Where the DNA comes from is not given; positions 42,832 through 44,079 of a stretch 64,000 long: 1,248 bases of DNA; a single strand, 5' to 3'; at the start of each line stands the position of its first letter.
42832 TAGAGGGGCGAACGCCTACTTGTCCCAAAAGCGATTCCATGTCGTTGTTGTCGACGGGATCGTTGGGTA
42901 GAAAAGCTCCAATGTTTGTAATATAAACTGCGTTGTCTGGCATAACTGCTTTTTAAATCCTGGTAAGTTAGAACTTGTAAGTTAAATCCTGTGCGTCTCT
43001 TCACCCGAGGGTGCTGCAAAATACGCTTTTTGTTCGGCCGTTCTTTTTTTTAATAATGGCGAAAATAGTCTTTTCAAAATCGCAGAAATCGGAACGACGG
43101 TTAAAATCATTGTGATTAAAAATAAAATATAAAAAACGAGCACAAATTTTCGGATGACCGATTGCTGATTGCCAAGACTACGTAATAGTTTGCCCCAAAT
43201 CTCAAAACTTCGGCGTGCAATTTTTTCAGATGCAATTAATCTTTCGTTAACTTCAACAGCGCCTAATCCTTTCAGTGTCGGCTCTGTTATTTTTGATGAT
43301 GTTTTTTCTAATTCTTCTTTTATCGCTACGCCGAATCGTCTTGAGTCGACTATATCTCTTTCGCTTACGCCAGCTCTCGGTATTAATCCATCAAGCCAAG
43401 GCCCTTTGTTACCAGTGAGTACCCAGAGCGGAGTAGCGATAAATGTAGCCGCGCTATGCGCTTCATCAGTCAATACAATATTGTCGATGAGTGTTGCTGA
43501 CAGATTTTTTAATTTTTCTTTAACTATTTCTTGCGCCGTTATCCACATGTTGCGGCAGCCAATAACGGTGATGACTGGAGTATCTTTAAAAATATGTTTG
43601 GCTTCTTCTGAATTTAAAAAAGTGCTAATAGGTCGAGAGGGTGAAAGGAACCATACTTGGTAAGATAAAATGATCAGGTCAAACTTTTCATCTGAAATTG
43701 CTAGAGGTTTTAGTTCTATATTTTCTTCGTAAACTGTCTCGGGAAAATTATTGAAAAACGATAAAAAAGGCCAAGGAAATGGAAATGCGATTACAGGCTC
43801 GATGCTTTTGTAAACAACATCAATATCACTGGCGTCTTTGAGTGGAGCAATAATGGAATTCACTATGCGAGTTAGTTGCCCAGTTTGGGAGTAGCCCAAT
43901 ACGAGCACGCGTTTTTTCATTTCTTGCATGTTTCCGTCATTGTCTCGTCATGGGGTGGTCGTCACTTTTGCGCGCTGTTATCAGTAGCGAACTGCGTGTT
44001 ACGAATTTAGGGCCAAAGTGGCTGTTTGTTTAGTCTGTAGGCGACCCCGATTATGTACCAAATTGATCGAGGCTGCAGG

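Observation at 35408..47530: Dialkylresorcinol/cyclohexanedione-type biosynthetic gene cluster with its own ACP-KS-CLF trio, exporter and carboxylase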

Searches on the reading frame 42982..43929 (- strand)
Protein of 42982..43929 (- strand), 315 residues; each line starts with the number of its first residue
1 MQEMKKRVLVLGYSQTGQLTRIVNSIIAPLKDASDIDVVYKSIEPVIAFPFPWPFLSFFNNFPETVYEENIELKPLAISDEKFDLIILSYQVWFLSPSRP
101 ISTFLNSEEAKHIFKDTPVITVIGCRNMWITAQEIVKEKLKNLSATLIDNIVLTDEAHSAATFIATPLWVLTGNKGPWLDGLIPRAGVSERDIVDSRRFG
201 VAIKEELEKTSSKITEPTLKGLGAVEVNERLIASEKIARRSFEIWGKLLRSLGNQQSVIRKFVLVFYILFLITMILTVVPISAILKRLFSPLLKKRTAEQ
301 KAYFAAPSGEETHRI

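Call 3: search_protein_families(library=pfam, proteins=[window:42982-43929:-])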
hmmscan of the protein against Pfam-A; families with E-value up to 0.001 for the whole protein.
window:42982-43929:- (315 aa): 0 families

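Call 4: search_protein_families(library=ncbifam, proteins=[window:42982-43929:-])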
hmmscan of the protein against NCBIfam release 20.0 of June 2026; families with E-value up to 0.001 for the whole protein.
window:42982-43929:- (315 aa): 0 families

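Call 9: search_protein_families(library=ncbifam, proteins=[window:42982-43929:-], max_evalue=10)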
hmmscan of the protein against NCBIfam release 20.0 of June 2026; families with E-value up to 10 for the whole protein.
window:42982-43929:- (315 aa): 1 family
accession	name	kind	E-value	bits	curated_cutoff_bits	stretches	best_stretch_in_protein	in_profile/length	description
NF005501.0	PRK07116.1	subfamily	0.11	11.9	198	1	81-109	76-104/161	flavodoxin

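Call 10: find_homologous_proteins(query=window:42982-43929:-)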
Query window:42982-43929:- (315 aa): 3564 proteins with E <= 0.001 among 5333 candidates; the best 120 are listed.
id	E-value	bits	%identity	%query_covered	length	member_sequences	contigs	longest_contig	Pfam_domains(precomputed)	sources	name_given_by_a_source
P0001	8.7e-202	687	100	100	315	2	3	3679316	-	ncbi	ncbi:MAG: dialkylresorcinol condensing enzyme [Cellvibrionaceae bacterium]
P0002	6.6e-185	631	91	99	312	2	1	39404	-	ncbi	ncbi:MAG: dialkylresorcinol condensing enzyme [Cellvibrionaceae bacterium]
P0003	2.7e-168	577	83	100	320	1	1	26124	-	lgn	-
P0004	1.1e-135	470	68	98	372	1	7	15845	-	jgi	-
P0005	3.1e-134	465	68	99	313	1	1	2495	-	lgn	-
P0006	1.1e-133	463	67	99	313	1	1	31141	-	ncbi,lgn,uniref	ncbi:dialkylresorcinol condensing enzyme [Gilvimarinus sp. F26214L]|uniref:dialkylrecorsinol condens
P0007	2.0e-132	459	67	99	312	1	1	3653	-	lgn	-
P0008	2.9e-132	459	69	99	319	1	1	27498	-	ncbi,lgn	ncbi:MAG: dialkylresorcinol condensing enzyme [Cellvibrionaceae bacterium]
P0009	8.9e-132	457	65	98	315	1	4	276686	-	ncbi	ncbi:hypothetical protein NBRC116493_31880 [Aurantivibrio infirmus]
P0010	2.3e-131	456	65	98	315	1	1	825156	-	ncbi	ncbi:dialkylrecorsinol condensing enzyme [Aurantivibrio infirmus]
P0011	2.8e-131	455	68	99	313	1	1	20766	-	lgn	-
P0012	3.3e-131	455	67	99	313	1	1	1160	-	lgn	-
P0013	1.7e-129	449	67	99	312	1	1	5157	-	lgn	-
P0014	2.2e-129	449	66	99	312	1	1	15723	-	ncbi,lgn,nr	ncbi:dialkylresorcinol condensing enzyme [Proteobacteria bacterium 005FR1]|nr:dialkylresorcinol cond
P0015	3.1e-129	449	66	100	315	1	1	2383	-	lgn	-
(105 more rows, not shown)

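Call 15: find_related_loci(query=A1, collection=genome_contigs, flank=10000)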
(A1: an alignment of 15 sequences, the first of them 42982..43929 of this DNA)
Query A1 (315 aa) in genome_contigs; peptide patterns used: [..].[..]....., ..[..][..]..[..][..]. (x = any residue, [..] = any of these).
599 stretches matched a pattern (row limit reached: there are more); 584 encode a relative of the query (tblastn E <= 1e-3); the best 80 are kept; 80 distinct loci.
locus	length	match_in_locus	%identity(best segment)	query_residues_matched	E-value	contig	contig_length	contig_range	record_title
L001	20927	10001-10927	59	3-310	9e-125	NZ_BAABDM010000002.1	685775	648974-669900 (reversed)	Zhongshania borealis strain JCM 17304 sequence02, whole genome shotgun sequence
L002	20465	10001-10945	60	2-315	6e-124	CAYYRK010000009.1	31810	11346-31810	MAG TPA_asm: uncultured Pseudomonadales bacterium isolate binchicken_co357_64 genome assembly, contig: NODE_403_length_3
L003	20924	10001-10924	59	6-312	1e-121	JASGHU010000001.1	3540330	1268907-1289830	MAG: Spongiibacteraceae bacterium isolate 5N210 JMF-2111-06-0005.ont.bin.210_0, whole genome shotgun sequence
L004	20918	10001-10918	59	6-310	1e-120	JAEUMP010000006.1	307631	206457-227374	MAG: Hyphomonadaceae bacterium isolate new MAG-150 k141_2006028, whole genome shotgun sequence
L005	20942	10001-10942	55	2-313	2e-119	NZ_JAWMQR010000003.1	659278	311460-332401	Halioxenophilus sp. WMMB6 NODE_3_length_659278_cov_28.563252, whole genome shotgun sequence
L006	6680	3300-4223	56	6-313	9e-119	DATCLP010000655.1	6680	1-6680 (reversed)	MAG TPA_asm: Steroidobacteraceae bacterium isolate SMAG_U7125 k141_166743, whole genome shotgun sequence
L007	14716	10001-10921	55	6-311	1e-118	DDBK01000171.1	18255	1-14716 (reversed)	MAG TPA_asm: Cellvibrionales bacterium UBA2034 UBA2034_contig_3569, whole genome shotgun sequence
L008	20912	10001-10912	55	6-310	5e-118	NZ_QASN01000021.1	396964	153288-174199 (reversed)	Pseudomonas mangrovi strain TC11 21, whole genome shotgun sequence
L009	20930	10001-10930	58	3-311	8e-118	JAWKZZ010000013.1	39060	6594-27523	MAG: Pseudomonadales bacterium isolate ABC1.141 ABC1.141.fa-13, whole genome shotgun sequence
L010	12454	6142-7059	54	6-311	4e-117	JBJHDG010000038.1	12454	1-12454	MAG: Pseudomonadales bacterium isolate SF2967_J5348.concoct.060 NODE_4795_length_12454_cov_1.175712, whole genome shotgu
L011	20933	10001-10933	56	6-315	2e-116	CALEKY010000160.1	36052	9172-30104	MAG TPA_asm: uncultured Sinobacteraceae bacterium isolate SRR5251193_bin.4_CONCOCT_v1.1_MAG genome assembly, contig: ERZ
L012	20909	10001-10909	56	6-310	5e-115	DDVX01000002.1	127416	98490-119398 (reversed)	MAG TPA_asm: Stutzerimonas stutzeri isolate UBA2301 UBA2301_contig_44, whole genome shotgun sequence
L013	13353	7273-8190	58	6-310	7e-115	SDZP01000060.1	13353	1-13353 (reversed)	MAG: Caulobacteraceae bacterium isolate PMG_203 scaffold_7694, whole genome shotgun sequence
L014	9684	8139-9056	57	6-310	9e-115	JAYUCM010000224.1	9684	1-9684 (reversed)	MAG: Acidobacteriota bacterium isolate GFS_6979 GFS_6979_223, whole genome shotgun sequence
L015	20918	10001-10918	57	6-310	1e-114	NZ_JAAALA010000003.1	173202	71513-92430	Caulobacter sp. SLTY SLTYS3_3, whole genome shotgun sequence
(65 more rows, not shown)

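Call 17: find_encoding_contigs(protein=P0002, flank=10000, max_places=2)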
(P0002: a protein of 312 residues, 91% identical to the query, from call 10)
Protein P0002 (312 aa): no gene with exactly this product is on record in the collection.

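Call 18: find_encoding_contigs(protein=P0003, flank=10000, max_places=2)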
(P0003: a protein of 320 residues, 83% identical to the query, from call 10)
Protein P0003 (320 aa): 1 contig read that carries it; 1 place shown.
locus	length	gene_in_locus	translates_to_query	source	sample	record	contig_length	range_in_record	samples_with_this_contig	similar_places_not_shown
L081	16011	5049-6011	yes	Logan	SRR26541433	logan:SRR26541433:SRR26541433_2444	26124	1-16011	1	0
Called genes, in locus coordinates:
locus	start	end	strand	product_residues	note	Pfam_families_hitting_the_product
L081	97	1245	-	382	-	PF01168:Ala_racemase_N, PF00842:Ala_racemase_C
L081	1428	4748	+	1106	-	PF00289:Biotin_carb_N, PF02222:ATP-grasp, PF02786:CPSase_L_D2, PF02785:Biotin_carb_C, PF00364:Biotin_lipoyl, PF25917:BSH_RND, PF01039:Carboxyl_trans, PF03255:ACCA (weak), +1 more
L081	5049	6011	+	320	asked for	-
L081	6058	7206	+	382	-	PF00108:Thiolase_N (faint), PF08541:ACP_syn_III_C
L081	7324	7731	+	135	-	-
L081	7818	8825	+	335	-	PF14399:BtrH_N, PF16169:DUF4872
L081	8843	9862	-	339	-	PF13723:Ketoacyl-synt_2 (faint)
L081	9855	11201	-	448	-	PF00109:ketoacyl-synt, PF02801:Ketoacyl-synt_C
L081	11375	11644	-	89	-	-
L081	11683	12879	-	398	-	PF12698:ABC2_membrane_3, PF01061:ABC2_membrane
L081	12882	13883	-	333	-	PF00005:ABC_tran, PF13304:AAA_21 (weak)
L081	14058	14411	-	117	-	PF09723:Zn_ribbon_8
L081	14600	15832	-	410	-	PF03069:FmdA_AmdA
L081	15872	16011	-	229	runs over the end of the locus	PF00005:ABC_tran, PF13304:AAA_21 (faint)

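Call 19: find_encoding_contigs(protein=P0010, flank=10000, max_places=2)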
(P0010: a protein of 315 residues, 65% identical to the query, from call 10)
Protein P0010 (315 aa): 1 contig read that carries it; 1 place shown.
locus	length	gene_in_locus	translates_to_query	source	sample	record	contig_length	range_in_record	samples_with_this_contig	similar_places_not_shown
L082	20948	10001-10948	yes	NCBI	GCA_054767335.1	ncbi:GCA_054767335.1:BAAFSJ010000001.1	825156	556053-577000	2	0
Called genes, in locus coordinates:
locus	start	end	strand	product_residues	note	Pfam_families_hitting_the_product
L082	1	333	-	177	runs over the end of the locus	PF00466:Ribosomal_L10, PF27436:RL10_C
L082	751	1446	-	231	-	PF00687:Ribosomal_L1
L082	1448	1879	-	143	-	PF03946:Ribosomal_L11_N, PF00298:Ribosomal_L11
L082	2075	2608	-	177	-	PF02357:NusG, PF00467:KOW (weak)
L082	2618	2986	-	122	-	PF00584:SecE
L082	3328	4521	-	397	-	PF00009:GTP_EFTU, PF03144:GTP_EFTU_D2, PF03143:GTP_EFTU_D3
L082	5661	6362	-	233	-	PF05036:SPOR (weak)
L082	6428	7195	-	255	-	PF03309:Pan_kinase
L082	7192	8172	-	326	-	PF08279:HTH_11, PF03099:BPL_LplA_LipB, PF02237:BPL_C (faint)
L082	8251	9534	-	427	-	PF01168:Ala_racemase_N, PF00842:Ala_racemase_C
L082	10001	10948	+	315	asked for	-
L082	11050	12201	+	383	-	PF08541:ACP_syn_III_C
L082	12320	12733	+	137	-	-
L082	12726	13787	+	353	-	PF14399:BtrH_N, PF16169:DUF4872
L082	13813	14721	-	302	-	PF13723:Ketoacyl-synt_2 (weak)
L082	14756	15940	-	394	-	PF00109:ketoacyl-synt, PF02801:Ketoacyl-synt_C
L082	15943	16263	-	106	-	-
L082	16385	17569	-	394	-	PF12679:ABC2_membrane_2, PF12698:ABC2_membrane_3, PF01061:ABC2_membrane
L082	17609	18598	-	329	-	PF00005:ABC_tran, PF13304:AAA_21 (weak)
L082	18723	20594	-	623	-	PF05960:DUF885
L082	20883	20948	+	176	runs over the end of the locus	-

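Call 56: search_protein_families(library=pfam, max_evalue=10, proteins=[window:42982-43929:-])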
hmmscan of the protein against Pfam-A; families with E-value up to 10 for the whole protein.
window:42982-43929:- (315 aa): 2 families
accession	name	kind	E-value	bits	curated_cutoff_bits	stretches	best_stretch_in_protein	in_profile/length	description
PF18920.5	DUF5671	-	0.031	14.6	28.4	1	254-299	73-116/132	Domain of unknown function (DUF5671)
PF12133.13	bCoV_NS6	-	0.13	12.7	27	1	258-299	10-51/62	Betacoronavirus NS6 protein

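Call 65: find_encoding_contigs(protein=P0008, flank=10000, max_places=1)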
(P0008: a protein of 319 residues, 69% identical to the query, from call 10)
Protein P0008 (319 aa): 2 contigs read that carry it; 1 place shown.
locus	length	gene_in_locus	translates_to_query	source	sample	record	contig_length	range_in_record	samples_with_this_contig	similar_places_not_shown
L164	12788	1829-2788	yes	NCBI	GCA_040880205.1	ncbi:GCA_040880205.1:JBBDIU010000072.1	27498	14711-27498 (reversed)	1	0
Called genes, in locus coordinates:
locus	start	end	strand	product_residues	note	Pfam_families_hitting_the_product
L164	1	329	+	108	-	?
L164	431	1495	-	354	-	PF04055:Radical_SAM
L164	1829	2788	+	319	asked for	-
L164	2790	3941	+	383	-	PF08541:ACP_syn_III_C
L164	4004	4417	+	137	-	-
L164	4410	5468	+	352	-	PF14399:BtrH_N, PF16169:DUF4872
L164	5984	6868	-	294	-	PF13723:Ketoacyl-synt_2 (weak)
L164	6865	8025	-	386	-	PF00109:ketoacyl-synt, PF02801:Ketoacyl-synt_C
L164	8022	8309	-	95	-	-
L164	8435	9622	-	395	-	PF12698:ABC2_membrane_3, PF01061:ABC2_membrane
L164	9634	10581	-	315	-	PF00005:ABC_tran, PF13304:AAA_21 (weak)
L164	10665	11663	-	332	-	-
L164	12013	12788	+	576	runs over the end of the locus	PF00512:HisKA, PF02518:HATPase_c, PF00072:Response_reg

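Call 66: find_encoding_contigs(protein=P0006, flank=10000, max_places=1)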
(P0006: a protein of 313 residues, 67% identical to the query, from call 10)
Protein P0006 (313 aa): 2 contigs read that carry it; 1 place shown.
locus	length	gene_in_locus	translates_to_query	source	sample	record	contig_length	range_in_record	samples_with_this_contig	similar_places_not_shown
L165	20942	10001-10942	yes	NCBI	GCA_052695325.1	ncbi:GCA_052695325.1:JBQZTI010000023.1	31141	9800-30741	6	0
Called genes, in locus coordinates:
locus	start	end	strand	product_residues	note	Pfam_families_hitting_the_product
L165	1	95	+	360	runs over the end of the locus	PF00116:COX2, PF00034:Cytochrom_C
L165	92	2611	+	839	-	PF00115:COX1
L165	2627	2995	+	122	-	-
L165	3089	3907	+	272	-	PF00497:SBP_bac_3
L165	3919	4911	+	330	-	PF09678:Caa3_CtaG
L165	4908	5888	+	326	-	-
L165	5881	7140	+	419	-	PF13458:Peripla_BP_6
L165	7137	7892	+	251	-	PF00005:ABC_tran, PF13304:AAA_21 (faint)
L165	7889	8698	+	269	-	PF01061:ABC2_membrane, PF12679:ABC2_membrane_2, PF12698:ABC2_membrane_3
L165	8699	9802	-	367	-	PF04055:Radical_SAM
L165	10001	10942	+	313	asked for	-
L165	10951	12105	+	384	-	PF08541:ACP_syn_III_C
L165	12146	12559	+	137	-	-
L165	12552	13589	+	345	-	PF14399:BtrH_N, PF16169:DUF4872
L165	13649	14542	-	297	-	PF13723:Ketoacyl-synt_2 (weak)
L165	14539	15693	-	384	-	PF00109:ketoacyl-synt, PF08545:ACP_syn_III (faint), PF02801:Ketoacyl-synt_C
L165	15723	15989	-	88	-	-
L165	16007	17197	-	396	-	PF12679:ABC2_membrane_2, PF12698:ABC2_membrane_3, PF01061:ABC2_membrane, PF12730:ABC2_membrane_4 (weak)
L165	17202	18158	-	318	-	PF00005:ABC_tran, PF13304:AAA_21 (faint)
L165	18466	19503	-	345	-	-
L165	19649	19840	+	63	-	-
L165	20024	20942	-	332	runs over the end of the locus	-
